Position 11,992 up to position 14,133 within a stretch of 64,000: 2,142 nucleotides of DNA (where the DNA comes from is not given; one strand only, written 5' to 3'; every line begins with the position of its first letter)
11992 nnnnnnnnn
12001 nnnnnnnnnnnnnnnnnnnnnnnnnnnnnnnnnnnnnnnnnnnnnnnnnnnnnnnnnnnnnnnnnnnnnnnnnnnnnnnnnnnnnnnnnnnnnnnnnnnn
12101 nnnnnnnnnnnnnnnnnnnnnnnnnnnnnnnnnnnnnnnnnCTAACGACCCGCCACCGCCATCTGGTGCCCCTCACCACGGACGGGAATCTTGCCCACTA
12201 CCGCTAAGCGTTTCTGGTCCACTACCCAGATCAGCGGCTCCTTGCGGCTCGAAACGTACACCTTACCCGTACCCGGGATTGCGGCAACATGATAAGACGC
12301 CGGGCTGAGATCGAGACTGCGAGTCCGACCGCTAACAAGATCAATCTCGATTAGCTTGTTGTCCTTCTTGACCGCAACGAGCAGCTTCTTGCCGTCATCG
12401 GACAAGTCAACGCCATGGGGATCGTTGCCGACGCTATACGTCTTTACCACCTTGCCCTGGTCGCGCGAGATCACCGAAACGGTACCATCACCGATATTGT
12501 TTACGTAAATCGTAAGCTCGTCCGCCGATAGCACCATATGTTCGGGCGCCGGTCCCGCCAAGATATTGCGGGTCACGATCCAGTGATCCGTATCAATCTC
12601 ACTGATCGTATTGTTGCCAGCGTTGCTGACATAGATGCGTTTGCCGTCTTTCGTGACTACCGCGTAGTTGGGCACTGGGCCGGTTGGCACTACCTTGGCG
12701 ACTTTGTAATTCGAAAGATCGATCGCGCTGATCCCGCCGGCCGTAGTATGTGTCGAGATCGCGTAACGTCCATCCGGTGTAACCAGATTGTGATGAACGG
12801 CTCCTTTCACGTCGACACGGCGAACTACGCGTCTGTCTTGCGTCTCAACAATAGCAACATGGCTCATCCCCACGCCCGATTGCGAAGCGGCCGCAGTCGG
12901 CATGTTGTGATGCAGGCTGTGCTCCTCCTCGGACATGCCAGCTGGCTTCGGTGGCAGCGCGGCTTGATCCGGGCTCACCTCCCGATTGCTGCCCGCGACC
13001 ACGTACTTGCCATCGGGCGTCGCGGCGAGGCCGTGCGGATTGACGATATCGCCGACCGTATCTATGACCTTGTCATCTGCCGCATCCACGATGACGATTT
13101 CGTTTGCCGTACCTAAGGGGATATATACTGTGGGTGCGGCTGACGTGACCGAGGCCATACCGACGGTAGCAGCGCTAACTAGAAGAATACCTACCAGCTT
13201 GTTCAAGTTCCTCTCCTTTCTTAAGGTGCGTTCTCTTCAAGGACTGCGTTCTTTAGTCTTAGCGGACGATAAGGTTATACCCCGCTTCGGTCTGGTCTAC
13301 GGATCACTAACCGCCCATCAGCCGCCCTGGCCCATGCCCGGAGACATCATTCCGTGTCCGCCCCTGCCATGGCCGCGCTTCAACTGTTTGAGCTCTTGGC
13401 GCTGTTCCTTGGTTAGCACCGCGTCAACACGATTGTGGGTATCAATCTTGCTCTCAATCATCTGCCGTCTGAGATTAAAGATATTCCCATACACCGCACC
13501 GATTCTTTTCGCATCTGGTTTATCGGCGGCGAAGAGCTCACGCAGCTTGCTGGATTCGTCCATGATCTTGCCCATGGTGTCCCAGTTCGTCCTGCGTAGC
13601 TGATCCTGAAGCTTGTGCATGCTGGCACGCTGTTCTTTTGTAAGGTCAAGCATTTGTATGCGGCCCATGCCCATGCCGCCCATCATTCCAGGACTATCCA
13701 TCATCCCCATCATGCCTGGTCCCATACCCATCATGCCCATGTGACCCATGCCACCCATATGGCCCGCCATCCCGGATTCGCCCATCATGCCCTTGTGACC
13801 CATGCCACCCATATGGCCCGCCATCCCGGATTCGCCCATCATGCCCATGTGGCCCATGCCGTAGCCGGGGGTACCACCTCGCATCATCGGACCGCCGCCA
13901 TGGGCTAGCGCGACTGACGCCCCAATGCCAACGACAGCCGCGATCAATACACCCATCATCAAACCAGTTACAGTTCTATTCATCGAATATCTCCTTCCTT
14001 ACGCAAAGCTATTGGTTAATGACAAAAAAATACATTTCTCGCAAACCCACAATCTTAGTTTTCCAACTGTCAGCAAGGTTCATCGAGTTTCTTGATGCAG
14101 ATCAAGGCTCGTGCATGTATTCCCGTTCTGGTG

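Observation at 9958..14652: Promoter-D operon: a candidate periplasmic redox/chaperone module under a metal sensor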

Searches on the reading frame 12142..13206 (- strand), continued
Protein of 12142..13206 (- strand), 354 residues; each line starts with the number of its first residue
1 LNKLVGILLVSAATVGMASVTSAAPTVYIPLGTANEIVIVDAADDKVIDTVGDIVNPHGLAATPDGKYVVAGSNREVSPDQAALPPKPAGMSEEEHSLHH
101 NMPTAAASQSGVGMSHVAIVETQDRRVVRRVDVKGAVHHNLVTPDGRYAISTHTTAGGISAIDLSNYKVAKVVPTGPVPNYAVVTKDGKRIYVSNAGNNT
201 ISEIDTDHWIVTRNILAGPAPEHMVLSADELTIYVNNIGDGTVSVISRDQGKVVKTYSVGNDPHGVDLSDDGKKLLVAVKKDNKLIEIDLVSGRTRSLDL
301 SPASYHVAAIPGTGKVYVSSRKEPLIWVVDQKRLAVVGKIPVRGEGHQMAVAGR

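Call 64: search_dna_similar(query=window:12142-13206:-, collection=plasmids, mode=protein, max_evalue=1e-20, max_rows=25)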
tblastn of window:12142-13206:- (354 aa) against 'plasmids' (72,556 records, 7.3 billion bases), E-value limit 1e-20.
Records with a match: 27; places in all: 28; records where one place covers at least 80% of the query: 23.
Best place of each record, by identity: <60% 27.
By first word of the organism name: Roseovarius 6; Ruegeria 5; Roseibium 3; Celeribacter 2; Martelella 2; Indioceanicola 1; Nitratireductor 1; Hoeflea 1; Alisedimentitalea 1; Halomonas 1; and 4 more.
By predicted mobility (MOB-suite, as given by PLSDB): conjugative 11; non-mobilizable 9; mobilizable 7.
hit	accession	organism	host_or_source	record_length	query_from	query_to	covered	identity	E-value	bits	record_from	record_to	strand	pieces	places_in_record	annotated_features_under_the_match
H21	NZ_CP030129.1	Indioceanicola profundi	sediment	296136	3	349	98%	49.9%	1e-84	286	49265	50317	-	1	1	beta-propeller fold lactonase family protein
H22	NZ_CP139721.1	Nitratireductor rhodophyticola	Bacterial Culture,hydrothermal vent ...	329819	19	351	94%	46.5%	4e-79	270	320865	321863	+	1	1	beta-propeller fold lactonase family protein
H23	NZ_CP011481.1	Hoeflea sp. IMCC20628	-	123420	17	351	95%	46.0%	6e-78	267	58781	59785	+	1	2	YncE family protein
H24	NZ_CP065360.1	Ruegeria sp. SCSIO 43209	Galaxea fascicularis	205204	10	351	97%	43.9%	7e-76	261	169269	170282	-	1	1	YncE family protein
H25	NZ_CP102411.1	Ruegeria sp. YS9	seaweed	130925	10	351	97%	43.9%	1e-75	261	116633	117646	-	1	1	YncE family protein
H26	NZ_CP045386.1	Ruegeria sp. THAF33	pure culture,Surface of a polyethylene ...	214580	10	351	97%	43.6%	3e-75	259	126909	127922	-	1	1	YncE family protein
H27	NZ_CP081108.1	Ruegeria sp. B32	-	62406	12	351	96%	43.6%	3e-77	265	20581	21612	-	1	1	YncE family protein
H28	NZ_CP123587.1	Alisedimentitalea scapharcae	Anadara broughtonii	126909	1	351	99%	41.3%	8e-74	255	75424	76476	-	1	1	YncE family protein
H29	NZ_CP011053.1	Halomonas sp. KO116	Nile Delta Mediterranean Sea surface ...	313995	28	351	92%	43.3%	3e-68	239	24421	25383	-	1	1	YncE family protein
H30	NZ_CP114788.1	Roseibium sp. Sym1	Symbiodiniaceae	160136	8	349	97%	39.9%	4e-67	236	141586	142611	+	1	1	YncE family protein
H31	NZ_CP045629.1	Roseibium aggregatum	-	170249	8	349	97%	39.9%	4e-67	236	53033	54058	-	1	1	YncE family protein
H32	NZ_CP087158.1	Roseibium aggregatum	cell culture,seawater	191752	8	349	97%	39.9%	4e-67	236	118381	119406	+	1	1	YncE family protein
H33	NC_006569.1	Ruegeria pomeroyi DSS-3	-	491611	27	351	92%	41.8%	1e-66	234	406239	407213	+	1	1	YncE family protein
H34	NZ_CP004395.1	Celeribacter indicus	-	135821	18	349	94%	40.7%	2e-66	234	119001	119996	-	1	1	YncE family protein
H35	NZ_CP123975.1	Thioclava nitratireducens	Chrysomallon squamiferum,gills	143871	18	349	94%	40.7%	2e-66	234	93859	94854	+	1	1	YncE family protein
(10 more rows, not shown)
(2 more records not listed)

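Call 65: get_annotated_region(hit=H33, flank=9000)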
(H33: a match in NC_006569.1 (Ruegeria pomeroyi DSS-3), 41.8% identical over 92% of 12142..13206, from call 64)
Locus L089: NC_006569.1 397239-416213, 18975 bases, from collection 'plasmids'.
description: Ruegeria pomeroyi DSS-3 megaplasmid, complete sequence
organism: Ruegeria pomeroyi DSS-3 (NCBI taxid 246200)
taxonomy: Bacteria; Pseudomonadota; Alphaproteobacteria; Rhodobacterales; Roseobacteraceae; Ruegeria; Ruegeria pomeroyi; Ruegeria pomeroyi DSS-3
host: -; source: -; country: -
typing (MOB-suite, as given by PLSDB): non-mobilizable; replicon rep_cluster_95
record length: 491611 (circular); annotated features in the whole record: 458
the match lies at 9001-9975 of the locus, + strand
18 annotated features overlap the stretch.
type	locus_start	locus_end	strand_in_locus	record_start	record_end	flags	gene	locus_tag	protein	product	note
CDS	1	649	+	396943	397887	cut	-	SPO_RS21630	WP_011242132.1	homoserine kinase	-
CDS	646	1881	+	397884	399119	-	-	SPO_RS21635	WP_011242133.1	Tm-1-like ATP-binding domain-containing protein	-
CDS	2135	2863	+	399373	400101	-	-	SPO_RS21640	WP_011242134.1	response regulator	GO:0000160 - phosphorelay signal transduction system [Evidence IEA]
CDS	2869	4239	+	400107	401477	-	-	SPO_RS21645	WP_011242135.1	ATP-binding protein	-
CDS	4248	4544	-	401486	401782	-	-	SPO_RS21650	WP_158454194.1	DUF2933 domain-containing protein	-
CDS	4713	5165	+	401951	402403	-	-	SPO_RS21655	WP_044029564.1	cytochrome c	-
CDS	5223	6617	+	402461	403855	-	-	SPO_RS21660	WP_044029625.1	multicopper oxidase family protein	-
CDS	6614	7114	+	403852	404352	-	-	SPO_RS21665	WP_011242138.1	cytochrome c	-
CDS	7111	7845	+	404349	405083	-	-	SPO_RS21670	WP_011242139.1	DsbA family protein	-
CDS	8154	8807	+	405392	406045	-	-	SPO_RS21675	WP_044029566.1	VTT domain-containing protein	-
CDS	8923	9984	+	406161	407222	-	-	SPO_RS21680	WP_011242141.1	YncE family protein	-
CDS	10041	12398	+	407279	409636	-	-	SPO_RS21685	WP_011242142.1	copper-translocating P-type ATPase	-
CDS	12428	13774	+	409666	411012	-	-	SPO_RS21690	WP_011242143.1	APC family permease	-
CDS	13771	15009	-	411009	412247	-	-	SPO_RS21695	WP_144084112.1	ABC transporter transmembrane domain-containing protein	GO:0055085 - transmembrane transport [Evidence IEA]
CDS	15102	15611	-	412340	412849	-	-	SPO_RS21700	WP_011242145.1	cupredoxin family protein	-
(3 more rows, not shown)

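Call 66: get_annotated_region(hit=H29, flank=6000)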
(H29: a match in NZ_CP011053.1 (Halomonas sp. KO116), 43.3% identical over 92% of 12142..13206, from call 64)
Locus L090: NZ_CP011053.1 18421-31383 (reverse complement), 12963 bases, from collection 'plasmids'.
description: Halomonas sp. KO116 plasmid unnamed1, complete sequence
organism: Halomonas sp. KO116 (NCBI taxid 1504981)
taxonomy: Bacteria; Pseudomonadota; Gammaproteobacteria; Oceanospirillales; Halomonadaceae; Halomonas; Halomonas sp. KO116
host: -; source: Nile Delta Mediterranean Sea surface water; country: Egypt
typing (MOB-suite, as given by PLSDB): non-mobilizable; replicon rep_cluster_924
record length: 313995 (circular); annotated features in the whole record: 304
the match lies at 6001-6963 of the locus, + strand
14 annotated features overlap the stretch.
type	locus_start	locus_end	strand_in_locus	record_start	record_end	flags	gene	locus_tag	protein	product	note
CDS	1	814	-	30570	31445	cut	-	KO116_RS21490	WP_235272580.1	helix-hairpin-helix domain-containing protein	-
CDS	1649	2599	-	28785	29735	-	-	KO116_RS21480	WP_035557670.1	IS481 family transposase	-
CDS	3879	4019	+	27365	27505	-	-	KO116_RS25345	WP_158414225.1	hypothetical protein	-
CDS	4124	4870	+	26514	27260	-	-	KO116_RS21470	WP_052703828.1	VTT domain-containing protein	-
CDS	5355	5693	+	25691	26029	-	-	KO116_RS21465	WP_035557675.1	hypothetical protein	-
CDS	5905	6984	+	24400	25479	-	-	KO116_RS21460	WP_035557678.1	YncE family protein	-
CDS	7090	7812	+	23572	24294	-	-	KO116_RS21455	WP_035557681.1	cytochrome c biogenesis CcdA family protein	-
CDS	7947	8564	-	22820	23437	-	-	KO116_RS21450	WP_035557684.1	TPM domain-containing protein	-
CDS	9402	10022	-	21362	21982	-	-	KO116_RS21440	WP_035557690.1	LemA family protein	-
CDS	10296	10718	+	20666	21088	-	-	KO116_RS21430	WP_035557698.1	hypothetical protein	-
CDS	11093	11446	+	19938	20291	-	-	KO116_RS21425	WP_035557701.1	YHS domain-containing protein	-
CDS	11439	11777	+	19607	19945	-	-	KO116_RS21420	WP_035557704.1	DUF5676 family membrane protein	-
CDS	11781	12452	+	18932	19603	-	-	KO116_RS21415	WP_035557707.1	isoprenylcysteine carboxylmethyltransferase family protein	-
CDS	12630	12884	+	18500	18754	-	-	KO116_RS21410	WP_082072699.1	SHOCT domain-containing protein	-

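Call 86: list_cluster_members(proteins=[P0127, P0001])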
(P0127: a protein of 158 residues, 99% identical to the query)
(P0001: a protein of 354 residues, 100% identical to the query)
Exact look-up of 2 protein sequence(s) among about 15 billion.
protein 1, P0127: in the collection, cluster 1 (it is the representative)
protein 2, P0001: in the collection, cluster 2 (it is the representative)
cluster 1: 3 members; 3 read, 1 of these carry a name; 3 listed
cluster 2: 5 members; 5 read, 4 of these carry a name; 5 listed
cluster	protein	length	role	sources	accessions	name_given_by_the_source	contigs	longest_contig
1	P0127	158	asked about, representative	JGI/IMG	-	-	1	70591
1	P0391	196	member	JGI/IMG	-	ubiquinol-cytochrome c reductase iron-sulfur subunit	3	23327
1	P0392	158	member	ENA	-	-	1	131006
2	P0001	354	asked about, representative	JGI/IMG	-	-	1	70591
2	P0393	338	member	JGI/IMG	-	YVTN family beta-propeller protein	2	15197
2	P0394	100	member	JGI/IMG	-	hypothetical protein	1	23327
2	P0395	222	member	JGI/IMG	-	YVTN family beta-propeller protein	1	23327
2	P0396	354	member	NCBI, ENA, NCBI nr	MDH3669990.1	MAG: YncE family protein [Gammaproteobacteria bacterium] | YncE family protein [Gammaproteobacteria bacterium]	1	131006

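Call 98: search_protein_families(library=pfam, proteins=[L051:2242-3744:+, L055:5278-5937:+, L069:10029-10361:+, L023:6692-6943:+, L007:2323-3117:+, L063:10736-11125:+, L070:3047-3487:-, L084:6016-7272:+, L078:6259-6894:+, L041:1186-2610:-], max_evalue=0.001)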
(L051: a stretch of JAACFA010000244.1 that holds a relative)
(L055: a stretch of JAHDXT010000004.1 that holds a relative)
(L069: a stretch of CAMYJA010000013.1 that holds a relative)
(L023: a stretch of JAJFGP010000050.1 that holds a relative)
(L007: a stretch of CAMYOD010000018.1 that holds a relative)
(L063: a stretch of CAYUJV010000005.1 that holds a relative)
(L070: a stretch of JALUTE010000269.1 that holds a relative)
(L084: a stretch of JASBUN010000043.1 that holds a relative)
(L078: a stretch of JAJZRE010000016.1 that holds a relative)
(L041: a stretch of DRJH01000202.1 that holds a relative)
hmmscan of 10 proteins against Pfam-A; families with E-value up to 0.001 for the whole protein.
L051:2242-3744:+ (500 aa): 2 families
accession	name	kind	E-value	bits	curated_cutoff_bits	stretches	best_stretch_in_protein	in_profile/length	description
PF07732.21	Cu-oxidase_3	-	2.7e-32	111.8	21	1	65-177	4-117/119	Multicopper oxidase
PF07731.20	Cu-oxidase_2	-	8.6e-29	100.5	20.4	1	386-498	23-133/137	Multicopper oxidase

L055:5278-5937:+ (219 aa): 4 families
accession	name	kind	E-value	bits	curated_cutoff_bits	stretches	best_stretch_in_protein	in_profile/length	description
PF04140.19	ICMT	-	8.5e-10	39.4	24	1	118-185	21-91/95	Isoprenylcysteine carboxyl methyltransferase (ICMT) family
PF04191.18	PEMT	-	5.9e-09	36.7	25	1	127-192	37-103/105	Phospholipid methyltransferase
PF01222.22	ERG4_ERG24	-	0.00013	21.3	27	0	128-205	347-427/432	Ergosterol biosynthesis ERG4/ERG24 family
PF06966.17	DUF1295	-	0.00058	19.8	20.4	1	127-202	150-235/235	Protein of unknown function (DUF1295)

L069:10029-10361:+ (110 aa): 1 family
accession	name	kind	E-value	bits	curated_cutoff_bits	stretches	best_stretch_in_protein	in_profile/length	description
PF18926.5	DUF5676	-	3.8e-07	31.3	27.6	1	34-105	4-81/82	2TM family of unknown function (DUF5676)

L023:6692-6943:+ (83 aa): 1 family
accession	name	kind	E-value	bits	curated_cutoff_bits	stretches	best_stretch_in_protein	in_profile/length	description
PF11666.13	DUF2933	-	3.8e-18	65.8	21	1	25-75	1-50/52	Protein of unknown function (DUF2933)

L007:2323-3117:+ (264 aa): 1 family
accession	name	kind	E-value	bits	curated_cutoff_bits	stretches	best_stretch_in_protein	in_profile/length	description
PF05275.17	CopB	-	5.1e-87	291.3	27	1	60-264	3-208/208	Copper resistance protein B precursor (CopB)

L063:10736-11125:+ (129 aa): 0 families

L070:3047-3487:- (146 aa): 1 family
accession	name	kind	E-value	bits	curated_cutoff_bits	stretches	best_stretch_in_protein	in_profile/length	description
PF04214.18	DUF411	-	8.4e-28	96.3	27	1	74-121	1-48/48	Protein of unknown function, DUF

L084:6016-7272:+ (418 aa): 1 family
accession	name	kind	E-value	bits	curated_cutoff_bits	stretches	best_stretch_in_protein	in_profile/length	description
PF13609.12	Porin_4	-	4.9e-05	23.7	27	1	205-397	128-305/310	Gram-negative porin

L078:6259-6894:+ (211 aa): 2 families
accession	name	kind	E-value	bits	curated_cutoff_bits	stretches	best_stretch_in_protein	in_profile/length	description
PF13442.11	Cytochrome_CBB3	-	3.5e-12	46.9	27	1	70-153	2-68/68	Cytochrome C oxidase, cbb3-type, subunit III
PF00034.26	Cytochrom_C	-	4.4e-05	25.2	21.3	1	72-155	2-88/90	Cytochrome c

L041:1186-2610:- (474 aa): 4 families
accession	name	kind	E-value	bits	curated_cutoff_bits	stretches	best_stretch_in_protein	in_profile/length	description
PF02518.31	HATPase_c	-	3e-23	82.8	26.4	1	370-473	4-108/111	Histidine kinase-, DNA gyrase B-, and HSP90-like ATPase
PF00672.30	HAMP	-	5.6e-11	43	25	1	214-265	1-52/53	HAMP domain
PF00512.31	HisKA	-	7.3e-08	32.8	26.9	1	271-326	2-64/66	His Kinase A (phospho-acceptor) domain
PF13589.12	HATPase_c_3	-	0.00011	22.7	25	1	371-445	2-80/137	Histidine kinase-, DNA gyrase B-, and HSP90-like ATPase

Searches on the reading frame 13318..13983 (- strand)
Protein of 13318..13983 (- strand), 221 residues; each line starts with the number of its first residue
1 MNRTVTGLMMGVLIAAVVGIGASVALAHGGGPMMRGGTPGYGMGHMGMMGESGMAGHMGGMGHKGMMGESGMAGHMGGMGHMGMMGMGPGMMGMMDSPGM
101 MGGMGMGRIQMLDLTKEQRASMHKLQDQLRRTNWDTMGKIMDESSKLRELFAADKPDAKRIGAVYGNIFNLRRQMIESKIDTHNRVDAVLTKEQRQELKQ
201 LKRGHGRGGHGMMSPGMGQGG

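Call 3: search_protein_families(library=pfam, proteins=[window:13318-13983:-], max_evalue=0.01)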
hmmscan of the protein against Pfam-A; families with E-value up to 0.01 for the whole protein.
window:13318-13983:- (221 aa): 3 families
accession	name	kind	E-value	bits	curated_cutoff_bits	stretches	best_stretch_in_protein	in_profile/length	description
PF07813.17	LTXXQ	-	2.7e-08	34.9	24.3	1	110-201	11-99/100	LTXXQ motif family protein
PF13801.11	Metal_resist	-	7e-06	26.6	29.2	1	89-196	24-124/125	Heavy-metal resistance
PF01391.23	Collagen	-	0.0055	16.9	27.2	0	44-87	4-47/60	Collagen triple helix repeat (20 copies)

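Call 4: search_protein_families(library=ncbifam, proteins=[window:13318-13983:-], max_evalue=0.01)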
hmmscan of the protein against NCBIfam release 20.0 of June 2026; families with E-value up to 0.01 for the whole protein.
window:13318-13983:- (221 aa): 4 families
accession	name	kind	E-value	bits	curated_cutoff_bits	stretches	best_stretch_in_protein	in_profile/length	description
NF007769.1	PRK10455.1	equivalog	2.6e-09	37.5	174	1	93-198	38-140/160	ATP-independent periplasmic protein-refolding chaperone Spy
NF008584.2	PRK11546.1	equivalog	4.2e-05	23.8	200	1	102-181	32-111/145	zinc resistance sensor/chaperone ZraP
NF007687.2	PRK10363.1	equivalog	0.00052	19.9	160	1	112-200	57-142/152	cell-envelope stress modulator CpxP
NF038329.2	gly_rich_SclB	equivalog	0.0047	15.9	325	1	44-93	138-186/442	LPXTG-anchored collagen-like adhesin Scl2/SclB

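Call 7: find_encoding_contigs(protein=window:13318-13983:-, flank=10000, max_places=8)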
Protein window:13318-13983:- (221 aa): 4 contigs read that carry it; 3 places shown.
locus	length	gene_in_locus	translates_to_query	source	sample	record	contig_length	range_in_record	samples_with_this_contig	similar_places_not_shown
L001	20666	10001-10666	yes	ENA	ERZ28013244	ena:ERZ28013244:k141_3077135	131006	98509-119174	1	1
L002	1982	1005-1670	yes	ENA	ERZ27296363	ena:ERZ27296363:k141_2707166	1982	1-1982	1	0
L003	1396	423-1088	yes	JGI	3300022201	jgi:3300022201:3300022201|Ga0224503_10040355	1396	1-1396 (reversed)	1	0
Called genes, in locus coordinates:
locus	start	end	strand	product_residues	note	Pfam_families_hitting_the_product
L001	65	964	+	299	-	PF01259:SAICAR_synt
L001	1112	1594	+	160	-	PF00034:Cytochrom_C, PF13442:Cytochrome_CBB3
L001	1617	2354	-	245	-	PF10411:DsbC_N, PF13098:Thioredoxin_2, PF13462:Thioredoxin_4 (faint), PF01323:DSBA (weak)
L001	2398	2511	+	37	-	-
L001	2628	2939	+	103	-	PF19617:DUF6122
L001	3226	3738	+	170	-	PF06094:GGACT (weak), PF13772:AIG2_2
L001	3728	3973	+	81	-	-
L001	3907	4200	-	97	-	-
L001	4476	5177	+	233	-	PF11859:DUF3379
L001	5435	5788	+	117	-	-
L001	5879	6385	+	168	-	PF13442:Cytochrome_CBB3, PF00034:Cytochrom_C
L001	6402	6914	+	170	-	PF13442:Cytochrome_CBB3, PF00034:Cytochrom_C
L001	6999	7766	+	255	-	PF12570:DUF3750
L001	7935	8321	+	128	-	PF03625:DUF302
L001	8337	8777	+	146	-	-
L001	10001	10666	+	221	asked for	PF13801:Metal_resist (faint), PF07813:LTXXQ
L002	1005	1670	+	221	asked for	PF13801:Metal_resist (faint), PF07813:LTXXQ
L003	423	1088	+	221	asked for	PF13801:Metal_resist (faint), PF07813:LTXXQ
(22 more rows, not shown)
